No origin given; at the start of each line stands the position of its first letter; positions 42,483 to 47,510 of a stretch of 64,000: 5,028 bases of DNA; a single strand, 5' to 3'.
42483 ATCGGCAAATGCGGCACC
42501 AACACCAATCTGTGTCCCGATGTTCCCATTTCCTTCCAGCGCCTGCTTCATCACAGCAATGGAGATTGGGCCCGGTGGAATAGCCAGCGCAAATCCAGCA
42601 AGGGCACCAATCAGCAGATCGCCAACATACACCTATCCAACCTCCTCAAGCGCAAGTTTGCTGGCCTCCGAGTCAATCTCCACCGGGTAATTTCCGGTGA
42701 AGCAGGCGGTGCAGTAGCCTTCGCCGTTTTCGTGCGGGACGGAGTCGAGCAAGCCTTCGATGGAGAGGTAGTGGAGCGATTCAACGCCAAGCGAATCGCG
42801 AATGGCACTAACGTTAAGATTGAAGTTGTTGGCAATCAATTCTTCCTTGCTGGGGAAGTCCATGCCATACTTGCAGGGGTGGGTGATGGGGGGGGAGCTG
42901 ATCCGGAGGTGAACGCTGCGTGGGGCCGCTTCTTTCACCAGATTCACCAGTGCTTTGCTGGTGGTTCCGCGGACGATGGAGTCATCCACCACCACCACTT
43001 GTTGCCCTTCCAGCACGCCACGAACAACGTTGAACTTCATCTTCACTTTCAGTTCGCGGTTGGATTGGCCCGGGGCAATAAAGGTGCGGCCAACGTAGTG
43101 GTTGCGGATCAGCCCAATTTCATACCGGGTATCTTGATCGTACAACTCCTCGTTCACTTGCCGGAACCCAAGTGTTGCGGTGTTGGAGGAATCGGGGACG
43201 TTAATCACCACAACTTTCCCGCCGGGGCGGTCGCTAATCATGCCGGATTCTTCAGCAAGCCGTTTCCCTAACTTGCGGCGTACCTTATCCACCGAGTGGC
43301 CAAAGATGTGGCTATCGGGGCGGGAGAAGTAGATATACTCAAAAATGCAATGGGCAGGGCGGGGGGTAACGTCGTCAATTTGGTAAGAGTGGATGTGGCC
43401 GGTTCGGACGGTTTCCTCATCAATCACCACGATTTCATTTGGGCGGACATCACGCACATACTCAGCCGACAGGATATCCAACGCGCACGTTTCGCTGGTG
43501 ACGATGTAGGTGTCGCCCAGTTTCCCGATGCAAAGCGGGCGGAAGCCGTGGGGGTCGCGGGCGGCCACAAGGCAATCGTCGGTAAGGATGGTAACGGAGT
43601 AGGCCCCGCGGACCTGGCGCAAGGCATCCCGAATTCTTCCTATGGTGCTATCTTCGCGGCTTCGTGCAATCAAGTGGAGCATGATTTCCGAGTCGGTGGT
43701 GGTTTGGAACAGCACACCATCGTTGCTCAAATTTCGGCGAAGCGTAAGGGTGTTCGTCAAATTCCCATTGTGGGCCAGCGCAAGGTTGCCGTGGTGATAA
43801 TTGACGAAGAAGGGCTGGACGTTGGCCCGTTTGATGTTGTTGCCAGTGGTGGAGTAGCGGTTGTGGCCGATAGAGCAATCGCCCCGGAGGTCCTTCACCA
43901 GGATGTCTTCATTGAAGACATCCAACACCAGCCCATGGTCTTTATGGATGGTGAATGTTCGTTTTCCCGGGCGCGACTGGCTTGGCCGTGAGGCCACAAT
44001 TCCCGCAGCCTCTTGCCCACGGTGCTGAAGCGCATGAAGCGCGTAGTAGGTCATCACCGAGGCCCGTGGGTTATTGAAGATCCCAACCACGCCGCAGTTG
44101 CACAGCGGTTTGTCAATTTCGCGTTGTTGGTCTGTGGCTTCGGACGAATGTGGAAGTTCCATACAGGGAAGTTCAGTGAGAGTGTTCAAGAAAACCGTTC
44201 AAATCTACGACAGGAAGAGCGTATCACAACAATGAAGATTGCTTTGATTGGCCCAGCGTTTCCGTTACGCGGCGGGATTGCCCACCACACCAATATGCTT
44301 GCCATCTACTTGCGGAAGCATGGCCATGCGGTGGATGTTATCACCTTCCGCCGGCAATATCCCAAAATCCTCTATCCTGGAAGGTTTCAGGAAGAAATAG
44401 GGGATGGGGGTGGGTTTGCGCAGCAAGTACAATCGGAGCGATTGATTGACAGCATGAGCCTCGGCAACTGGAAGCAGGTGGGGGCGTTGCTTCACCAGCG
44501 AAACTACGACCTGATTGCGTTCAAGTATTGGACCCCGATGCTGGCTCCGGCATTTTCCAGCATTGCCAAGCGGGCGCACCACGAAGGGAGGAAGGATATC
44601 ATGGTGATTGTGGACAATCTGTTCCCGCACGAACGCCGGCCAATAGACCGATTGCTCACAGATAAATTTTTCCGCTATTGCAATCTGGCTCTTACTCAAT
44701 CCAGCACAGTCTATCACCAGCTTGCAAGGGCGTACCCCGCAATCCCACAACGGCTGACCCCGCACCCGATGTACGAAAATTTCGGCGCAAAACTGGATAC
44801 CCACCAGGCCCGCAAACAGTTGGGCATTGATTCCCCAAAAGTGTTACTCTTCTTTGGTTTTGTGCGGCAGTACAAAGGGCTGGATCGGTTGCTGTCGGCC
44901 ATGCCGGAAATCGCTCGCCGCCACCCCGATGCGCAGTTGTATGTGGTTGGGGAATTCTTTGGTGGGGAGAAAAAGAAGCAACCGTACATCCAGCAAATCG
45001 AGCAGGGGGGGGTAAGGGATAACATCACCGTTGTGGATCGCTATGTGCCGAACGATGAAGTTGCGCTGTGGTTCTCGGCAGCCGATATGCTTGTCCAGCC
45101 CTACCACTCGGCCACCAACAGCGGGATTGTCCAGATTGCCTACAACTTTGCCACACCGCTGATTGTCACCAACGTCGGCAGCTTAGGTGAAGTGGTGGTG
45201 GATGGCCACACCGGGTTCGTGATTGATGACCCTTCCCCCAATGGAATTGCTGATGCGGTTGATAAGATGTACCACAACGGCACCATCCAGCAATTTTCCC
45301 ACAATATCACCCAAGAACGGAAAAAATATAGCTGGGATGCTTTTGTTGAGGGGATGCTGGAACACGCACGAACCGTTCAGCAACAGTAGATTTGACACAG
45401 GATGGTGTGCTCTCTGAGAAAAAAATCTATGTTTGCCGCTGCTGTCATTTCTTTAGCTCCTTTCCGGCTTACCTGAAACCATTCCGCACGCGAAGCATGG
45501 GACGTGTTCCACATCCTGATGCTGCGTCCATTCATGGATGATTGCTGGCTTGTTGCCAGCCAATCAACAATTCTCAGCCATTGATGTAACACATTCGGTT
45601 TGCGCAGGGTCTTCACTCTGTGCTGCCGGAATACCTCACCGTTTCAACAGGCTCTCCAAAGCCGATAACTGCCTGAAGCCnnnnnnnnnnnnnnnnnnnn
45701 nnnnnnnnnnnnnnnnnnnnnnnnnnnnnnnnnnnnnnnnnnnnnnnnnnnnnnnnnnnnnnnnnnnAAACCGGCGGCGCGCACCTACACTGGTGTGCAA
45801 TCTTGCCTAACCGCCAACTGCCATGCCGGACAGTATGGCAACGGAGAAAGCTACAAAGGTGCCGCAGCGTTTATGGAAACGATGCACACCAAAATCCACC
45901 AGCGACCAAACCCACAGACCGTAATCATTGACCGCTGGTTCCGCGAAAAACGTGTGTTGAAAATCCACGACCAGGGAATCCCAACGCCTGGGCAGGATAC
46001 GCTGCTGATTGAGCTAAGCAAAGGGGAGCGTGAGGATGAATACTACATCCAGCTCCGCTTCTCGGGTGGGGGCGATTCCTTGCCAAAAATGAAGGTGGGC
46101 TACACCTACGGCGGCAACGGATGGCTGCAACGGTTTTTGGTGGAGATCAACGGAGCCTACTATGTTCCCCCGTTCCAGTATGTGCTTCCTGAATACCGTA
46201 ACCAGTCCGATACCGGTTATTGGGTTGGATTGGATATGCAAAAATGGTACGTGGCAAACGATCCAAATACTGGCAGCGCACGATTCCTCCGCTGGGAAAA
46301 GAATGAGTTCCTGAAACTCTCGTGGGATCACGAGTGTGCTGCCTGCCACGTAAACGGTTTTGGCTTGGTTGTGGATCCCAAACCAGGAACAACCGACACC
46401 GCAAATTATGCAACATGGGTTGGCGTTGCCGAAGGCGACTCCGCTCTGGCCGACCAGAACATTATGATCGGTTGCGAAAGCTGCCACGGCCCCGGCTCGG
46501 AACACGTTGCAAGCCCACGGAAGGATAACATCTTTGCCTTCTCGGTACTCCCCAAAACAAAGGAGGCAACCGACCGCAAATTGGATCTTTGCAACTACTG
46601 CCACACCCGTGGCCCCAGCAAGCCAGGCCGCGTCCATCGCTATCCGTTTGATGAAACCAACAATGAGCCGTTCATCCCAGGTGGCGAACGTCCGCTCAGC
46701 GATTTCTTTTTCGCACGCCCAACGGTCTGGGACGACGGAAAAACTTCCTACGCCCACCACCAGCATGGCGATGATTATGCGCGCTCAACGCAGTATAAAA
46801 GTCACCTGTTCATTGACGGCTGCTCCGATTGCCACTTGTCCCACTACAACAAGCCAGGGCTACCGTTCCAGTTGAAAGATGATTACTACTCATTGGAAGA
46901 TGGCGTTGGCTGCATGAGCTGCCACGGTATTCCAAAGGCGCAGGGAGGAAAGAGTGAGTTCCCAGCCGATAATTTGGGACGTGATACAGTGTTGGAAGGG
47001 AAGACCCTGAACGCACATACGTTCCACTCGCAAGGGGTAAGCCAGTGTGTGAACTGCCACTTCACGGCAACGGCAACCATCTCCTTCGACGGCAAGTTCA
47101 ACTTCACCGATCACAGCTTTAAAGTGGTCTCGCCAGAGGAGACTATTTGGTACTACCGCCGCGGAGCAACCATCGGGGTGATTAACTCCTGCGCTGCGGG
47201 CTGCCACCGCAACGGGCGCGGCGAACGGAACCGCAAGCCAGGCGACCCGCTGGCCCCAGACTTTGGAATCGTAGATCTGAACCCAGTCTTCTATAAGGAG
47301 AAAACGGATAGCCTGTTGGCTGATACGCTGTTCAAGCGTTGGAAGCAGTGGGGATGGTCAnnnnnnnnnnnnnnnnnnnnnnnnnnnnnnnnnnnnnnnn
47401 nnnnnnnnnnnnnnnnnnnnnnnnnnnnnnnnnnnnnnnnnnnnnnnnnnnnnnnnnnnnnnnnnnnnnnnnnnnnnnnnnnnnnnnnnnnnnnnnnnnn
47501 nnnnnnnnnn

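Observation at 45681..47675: Multihaem c-type cytochrome exported by the Por/type IX secretion system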

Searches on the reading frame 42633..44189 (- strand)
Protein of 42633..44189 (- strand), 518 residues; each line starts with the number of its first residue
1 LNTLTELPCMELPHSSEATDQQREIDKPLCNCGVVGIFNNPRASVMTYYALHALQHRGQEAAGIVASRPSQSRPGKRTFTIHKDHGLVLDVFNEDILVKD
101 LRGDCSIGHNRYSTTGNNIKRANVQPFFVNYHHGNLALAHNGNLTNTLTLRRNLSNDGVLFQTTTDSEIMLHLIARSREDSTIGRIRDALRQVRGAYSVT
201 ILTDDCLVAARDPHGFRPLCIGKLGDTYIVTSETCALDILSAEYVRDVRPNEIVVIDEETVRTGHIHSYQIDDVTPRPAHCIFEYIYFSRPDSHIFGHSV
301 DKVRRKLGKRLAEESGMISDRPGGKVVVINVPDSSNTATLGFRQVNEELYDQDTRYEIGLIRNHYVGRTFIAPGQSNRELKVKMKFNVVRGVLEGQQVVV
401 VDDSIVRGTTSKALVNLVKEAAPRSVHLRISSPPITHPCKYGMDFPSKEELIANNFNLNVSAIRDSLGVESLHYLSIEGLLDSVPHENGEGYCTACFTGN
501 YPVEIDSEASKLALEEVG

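Call 7: search_protein_families(library=pfam, proteins=[window:42633-44189:-], max_evalue=0.01)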
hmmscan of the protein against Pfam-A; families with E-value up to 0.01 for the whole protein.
window:42633-44189:- (518 aa): 4 families
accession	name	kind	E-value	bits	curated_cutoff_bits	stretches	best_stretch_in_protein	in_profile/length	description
PF13522.11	GATase_6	-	9.5e-21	74.6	27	1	102-233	9-130/130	Glutamine amidotransferase domain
PF13537.11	GATase_7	-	2e-19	70.3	25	1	121-237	10-121/123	Glutamine amidotransferase domain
PF13230.11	GATase_4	-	5.7e-05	22.6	23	1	100-172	68-135/272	Glutamine amidotransferases class-II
PF00156.33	Pribosyltran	-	0.0025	17.6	26.3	1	390-428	82-120/158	Phosphoribosyl transferase domain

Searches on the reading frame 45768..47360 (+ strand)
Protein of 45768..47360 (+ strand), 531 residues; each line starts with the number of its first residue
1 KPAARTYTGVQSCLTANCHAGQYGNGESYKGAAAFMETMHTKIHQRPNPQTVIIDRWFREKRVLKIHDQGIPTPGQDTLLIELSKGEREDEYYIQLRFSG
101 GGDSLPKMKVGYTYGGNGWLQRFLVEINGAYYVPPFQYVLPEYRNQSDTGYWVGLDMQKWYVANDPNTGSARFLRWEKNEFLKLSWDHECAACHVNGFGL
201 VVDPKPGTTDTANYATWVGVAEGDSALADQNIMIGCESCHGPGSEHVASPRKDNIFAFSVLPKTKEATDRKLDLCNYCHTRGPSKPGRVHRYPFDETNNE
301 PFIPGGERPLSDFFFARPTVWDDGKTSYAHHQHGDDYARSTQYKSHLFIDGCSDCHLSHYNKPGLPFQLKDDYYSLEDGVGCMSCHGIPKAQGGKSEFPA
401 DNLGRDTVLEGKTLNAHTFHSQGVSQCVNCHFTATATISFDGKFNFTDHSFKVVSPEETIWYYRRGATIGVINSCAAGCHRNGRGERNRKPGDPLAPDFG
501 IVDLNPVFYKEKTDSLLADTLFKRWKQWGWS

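Call 79: search_protein_representatives(protein=window:45768-47360:+)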
Query: 531 residues. Proteins with E-value up to 0.001 (for the whole library): 412; up to 1e-10: 140; up to 1e-30: 19. The best 150 are listed.
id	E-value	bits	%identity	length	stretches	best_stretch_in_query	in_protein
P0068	1.9e-120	419.5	45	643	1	5-525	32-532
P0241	4.8e-115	401.7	94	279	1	357-531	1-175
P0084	1.9e-111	389.8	49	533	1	99-524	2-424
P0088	1.2e-110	387.2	46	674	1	4-521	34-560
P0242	6.0e-55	203.2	38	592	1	2-527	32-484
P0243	4.0e-51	190.6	34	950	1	36-525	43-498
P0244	3.5e-50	187.5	33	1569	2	109-507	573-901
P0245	1.8e-46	175.3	35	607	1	37-530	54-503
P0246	1.7e-45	172.0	49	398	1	265-490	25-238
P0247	2.1e-45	171.7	53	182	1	2-150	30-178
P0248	5.1e-44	167.1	36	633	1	3-530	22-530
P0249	6.7e-44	166.8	33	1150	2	110-481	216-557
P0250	3.1e-42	161.3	47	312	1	320-528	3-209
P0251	3.1e-41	158.0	56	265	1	377-527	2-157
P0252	9.7e-36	139.8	55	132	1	29-155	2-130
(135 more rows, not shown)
